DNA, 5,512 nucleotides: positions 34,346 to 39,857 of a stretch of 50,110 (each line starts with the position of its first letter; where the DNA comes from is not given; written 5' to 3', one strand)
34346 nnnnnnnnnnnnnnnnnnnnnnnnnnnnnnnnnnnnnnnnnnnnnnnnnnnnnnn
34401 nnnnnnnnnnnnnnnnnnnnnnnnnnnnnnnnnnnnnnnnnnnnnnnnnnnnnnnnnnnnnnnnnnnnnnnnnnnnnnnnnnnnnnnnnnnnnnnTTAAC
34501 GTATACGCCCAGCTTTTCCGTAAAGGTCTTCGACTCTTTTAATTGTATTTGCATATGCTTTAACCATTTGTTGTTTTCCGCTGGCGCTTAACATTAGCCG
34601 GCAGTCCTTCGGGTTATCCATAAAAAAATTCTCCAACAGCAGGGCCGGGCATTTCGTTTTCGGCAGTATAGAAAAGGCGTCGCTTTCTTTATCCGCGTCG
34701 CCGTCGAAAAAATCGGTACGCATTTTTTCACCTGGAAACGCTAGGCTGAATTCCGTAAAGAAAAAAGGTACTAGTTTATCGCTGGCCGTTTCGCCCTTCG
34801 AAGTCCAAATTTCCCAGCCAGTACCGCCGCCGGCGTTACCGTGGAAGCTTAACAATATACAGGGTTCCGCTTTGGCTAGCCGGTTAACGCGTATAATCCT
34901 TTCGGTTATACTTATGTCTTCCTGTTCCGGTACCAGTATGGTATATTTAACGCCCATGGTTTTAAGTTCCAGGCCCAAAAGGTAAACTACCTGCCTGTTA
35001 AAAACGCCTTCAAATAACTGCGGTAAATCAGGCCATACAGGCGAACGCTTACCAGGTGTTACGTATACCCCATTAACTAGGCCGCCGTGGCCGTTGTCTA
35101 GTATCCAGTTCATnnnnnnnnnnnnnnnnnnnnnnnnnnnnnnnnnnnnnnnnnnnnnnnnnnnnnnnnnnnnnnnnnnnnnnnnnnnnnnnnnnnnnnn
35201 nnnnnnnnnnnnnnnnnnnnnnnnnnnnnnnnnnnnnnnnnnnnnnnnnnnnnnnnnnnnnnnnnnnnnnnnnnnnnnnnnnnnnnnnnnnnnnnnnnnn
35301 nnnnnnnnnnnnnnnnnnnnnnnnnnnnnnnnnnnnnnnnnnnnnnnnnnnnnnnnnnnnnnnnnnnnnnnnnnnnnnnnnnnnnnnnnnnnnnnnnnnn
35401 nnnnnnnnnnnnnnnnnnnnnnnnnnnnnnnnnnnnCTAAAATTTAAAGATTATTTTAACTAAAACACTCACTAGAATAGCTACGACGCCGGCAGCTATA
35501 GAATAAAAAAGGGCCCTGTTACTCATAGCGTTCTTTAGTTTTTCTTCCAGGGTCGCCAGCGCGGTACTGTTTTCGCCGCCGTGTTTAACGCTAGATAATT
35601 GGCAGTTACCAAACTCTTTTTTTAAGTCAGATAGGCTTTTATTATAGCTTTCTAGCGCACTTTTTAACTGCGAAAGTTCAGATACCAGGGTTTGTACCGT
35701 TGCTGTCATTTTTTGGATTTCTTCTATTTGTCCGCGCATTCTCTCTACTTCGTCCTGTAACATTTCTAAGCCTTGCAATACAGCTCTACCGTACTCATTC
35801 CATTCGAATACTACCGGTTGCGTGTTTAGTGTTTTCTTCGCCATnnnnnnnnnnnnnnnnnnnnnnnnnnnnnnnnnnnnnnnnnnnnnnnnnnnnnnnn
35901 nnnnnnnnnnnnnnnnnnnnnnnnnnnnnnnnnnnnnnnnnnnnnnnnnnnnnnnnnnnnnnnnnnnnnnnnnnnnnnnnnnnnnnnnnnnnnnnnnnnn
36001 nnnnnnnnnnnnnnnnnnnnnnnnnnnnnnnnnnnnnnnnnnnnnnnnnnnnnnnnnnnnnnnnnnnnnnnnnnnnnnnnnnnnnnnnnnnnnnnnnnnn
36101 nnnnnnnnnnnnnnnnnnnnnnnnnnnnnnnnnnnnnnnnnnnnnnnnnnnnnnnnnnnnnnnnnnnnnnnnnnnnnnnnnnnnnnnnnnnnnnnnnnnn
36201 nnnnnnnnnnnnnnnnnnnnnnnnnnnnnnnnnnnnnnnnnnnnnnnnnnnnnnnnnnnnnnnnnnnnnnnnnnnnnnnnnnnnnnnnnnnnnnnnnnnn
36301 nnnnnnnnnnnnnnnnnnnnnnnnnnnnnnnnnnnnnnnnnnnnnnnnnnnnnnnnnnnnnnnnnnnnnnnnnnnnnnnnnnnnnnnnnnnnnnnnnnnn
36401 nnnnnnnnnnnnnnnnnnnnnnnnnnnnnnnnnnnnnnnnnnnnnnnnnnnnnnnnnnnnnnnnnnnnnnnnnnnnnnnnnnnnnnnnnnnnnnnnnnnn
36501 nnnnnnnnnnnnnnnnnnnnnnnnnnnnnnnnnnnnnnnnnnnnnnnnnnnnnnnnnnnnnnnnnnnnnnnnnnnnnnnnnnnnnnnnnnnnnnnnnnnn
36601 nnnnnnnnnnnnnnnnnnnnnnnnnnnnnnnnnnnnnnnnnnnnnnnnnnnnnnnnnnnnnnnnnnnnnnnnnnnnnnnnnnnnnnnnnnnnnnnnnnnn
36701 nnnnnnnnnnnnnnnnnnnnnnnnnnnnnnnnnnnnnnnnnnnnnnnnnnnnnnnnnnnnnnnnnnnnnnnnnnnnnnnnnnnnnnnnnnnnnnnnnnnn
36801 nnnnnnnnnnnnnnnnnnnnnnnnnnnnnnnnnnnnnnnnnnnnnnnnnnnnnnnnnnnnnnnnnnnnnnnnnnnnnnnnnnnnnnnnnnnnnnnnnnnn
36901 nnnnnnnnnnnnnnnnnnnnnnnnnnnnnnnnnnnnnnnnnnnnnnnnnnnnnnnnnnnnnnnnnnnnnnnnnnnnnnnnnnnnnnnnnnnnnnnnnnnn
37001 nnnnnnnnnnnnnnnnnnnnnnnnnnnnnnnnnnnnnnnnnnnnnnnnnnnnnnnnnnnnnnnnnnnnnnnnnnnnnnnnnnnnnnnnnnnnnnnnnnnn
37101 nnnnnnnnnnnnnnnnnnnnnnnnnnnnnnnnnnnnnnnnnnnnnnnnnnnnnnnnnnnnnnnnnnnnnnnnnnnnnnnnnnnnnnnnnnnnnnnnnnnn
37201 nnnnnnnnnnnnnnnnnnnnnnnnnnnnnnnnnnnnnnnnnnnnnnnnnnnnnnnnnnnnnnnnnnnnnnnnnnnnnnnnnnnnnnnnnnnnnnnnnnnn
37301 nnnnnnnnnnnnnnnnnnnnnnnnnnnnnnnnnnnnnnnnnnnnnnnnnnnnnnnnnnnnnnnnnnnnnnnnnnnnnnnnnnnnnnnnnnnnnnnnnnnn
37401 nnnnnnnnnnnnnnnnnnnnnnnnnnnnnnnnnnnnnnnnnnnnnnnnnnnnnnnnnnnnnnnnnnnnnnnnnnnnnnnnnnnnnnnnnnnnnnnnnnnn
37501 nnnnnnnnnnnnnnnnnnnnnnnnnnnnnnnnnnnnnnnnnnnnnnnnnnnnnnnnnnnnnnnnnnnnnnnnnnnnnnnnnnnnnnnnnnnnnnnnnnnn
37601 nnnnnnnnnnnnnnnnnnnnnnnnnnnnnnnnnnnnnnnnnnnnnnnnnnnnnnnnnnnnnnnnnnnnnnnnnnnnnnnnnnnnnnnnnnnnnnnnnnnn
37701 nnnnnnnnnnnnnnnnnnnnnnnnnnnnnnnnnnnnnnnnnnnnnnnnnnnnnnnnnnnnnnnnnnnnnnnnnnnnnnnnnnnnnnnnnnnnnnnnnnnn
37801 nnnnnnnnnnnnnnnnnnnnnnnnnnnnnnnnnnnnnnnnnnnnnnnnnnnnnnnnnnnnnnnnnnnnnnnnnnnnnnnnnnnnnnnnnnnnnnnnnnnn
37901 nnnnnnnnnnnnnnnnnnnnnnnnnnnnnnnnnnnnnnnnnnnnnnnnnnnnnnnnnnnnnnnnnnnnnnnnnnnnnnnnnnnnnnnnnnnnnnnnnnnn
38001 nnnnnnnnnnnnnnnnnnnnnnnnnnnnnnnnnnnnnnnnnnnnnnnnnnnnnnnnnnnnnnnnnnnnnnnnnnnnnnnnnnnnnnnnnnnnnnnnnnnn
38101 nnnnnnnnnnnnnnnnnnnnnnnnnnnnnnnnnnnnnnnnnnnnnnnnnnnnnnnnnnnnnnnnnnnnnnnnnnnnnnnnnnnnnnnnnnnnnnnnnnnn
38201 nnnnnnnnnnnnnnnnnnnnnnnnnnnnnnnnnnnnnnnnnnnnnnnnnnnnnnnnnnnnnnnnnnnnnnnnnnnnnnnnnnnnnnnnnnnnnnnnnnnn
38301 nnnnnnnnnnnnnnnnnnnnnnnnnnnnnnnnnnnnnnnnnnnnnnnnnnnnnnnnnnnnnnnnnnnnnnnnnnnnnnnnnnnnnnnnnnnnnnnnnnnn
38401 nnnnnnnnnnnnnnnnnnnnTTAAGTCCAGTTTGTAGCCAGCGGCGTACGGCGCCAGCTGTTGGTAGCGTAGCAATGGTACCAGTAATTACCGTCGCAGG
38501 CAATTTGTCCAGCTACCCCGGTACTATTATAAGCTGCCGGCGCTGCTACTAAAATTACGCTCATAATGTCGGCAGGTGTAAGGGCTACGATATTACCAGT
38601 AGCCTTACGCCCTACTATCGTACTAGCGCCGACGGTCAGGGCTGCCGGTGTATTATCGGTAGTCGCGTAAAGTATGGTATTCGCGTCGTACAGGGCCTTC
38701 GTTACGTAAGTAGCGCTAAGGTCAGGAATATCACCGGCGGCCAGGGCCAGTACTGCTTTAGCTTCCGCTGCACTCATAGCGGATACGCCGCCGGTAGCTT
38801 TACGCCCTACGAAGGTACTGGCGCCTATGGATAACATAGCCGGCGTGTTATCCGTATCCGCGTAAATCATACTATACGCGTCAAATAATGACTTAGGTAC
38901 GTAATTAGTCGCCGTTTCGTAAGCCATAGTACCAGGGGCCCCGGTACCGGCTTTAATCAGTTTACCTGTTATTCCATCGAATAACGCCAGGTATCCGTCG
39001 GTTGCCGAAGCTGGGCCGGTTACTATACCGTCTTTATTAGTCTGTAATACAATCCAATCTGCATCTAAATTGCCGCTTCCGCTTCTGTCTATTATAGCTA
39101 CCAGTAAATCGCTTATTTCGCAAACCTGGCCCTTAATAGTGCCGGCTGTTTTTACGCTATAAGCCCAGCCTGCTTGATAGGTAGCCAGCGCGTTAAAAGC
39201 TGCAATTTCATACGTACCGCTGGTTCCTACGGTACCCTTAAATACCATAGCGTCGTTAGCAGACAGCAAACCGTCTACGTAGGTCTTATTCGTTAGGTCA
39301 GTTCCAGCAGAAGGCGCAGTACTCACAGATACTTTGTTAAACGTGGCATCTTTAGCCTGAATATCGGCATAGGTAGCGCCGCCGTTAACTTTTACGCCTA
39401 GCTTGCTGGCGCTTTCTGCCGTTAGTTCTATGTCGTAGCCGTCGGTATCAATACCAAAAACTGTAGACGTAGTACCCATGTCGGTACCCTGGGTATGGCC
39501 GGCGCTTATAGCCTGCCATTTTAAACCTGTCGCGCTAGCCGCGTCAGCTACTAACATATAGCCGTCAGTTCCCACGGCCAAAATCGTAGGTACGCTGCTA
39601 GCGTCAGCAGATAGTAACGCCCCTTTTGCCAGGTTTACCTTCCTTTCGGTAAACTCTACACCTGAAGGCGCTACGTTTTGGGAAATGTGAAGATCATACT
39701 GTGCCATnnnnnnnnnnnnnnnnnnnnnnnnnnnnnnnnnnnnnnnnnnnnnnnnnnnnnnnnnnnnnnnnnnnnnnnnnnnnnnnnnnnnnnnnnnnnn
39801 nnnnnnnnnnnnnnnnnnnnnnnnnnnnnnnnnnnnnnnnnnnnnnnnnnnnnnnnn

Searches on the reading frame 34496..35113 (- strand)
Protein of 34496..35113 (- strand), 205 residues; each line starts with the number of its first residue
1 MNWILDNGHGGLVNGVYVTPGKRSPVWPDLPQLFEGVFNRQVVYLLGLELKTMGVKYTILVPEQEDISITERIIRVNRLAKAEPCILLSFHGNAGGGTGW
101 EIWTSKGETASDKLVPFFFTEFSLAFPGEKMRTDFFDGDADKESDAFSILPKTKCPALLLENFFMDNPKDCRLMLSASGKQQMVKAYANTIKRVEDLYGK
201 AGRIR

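Call 23: search_protein_families(library=phrogs, proteins=[window:34496-35113:-], max_evalue=0.001)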
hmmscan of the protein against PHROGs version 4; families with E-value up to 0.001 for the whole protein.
window:34496-35113:- (205 aa): 2 families
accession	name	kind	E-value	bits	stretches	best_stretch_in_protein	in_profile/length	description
phrog_435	-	lysis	2.3e-21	77.4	1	4-193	116-283/556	endolysin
phrog_2742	-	lysis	3.2e-07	31.1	1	86-196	78-182/318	endolysin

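Call 62: search_protein_families(library=pfam, proteins=[window:34496-35113:-], max_evalue=0.01)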
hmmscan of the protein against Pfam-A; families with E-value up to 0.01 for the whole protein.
window:34496-35113:- (205 aa): 1 family
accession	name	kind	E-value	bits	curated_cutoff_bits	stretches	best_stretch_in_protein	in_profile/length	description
PF01520.23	Amidase_3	-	2.3e-14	54.2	27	1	5-192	3-173/174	N-acetylmuramoyl-L-alanine amidase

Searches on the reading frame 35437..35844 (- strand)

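Call 23: search_protein_families(library=phrogs, proteins=[window:35437-35844:-], max_evalue=0.001)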
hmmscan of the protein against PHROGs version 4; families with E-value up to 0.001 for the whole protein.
window:35437-35844:- (135 aa): 3 families
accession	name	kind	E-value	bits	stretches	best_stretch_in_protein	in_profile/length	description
phrog_937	-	other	0.00032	22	0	26-77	31-80/115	hemolysin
phrog_1272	-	tail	0.00045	19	1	28-127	155-259/1606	tail length tape measure protein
phrog_167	-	tail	0.00082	18.1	1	31-103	99-175/1555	tail length tape measure protein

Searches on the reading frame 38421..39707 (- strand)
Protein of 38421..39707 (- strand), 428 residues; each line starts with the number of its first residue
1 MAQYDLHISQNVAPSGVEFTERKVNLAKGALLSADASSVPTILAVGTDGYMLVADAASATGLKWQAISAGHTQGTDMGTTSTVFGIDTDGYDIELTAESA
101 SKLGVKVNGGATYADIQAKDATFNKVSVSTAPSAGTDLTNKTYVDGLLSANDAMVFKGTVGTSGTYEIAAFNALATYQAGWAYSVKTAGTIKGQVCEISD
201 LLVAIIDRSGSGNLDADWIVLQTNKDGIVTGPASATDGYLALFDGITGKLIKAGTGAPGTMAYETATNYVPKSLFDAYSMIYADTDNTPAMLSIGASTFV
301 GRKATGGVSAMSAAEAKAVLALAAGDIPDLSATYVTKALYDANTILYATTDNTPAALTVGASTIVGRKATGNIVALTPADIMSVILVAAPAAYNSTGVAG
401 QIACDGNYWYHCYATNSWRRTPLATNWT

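Call 17: search_protein_families(library=phrogs, proteins=[window:38421-39707:-], max_evalue=0.001)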
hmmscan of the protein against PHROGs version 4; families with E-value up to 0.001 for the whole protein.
window:38421-39707:- (428 aa): 4 families
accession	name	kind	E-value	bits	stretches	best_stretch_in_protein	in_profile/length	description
phrog_3030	-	unknown function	5.5e-09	36.6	1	26-74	63-111/272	-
phrog_17312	-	tail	3.1e-07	30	1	367-425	733-791/792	tail protein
phrog_21017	-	unknown function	2.8e-06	28.6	1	345-427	60-143/143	-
phrog_37350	-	unknown function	0.00023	20.7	1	383-424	800-842/846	-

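Call 62: search_protein_families(library=pfam, proteins=[window:38421-39707:-], max_evalue=0.01)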
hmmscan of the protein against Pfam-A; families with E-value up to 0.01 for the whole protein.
window:38421-39707:- (428 aa): 0 families
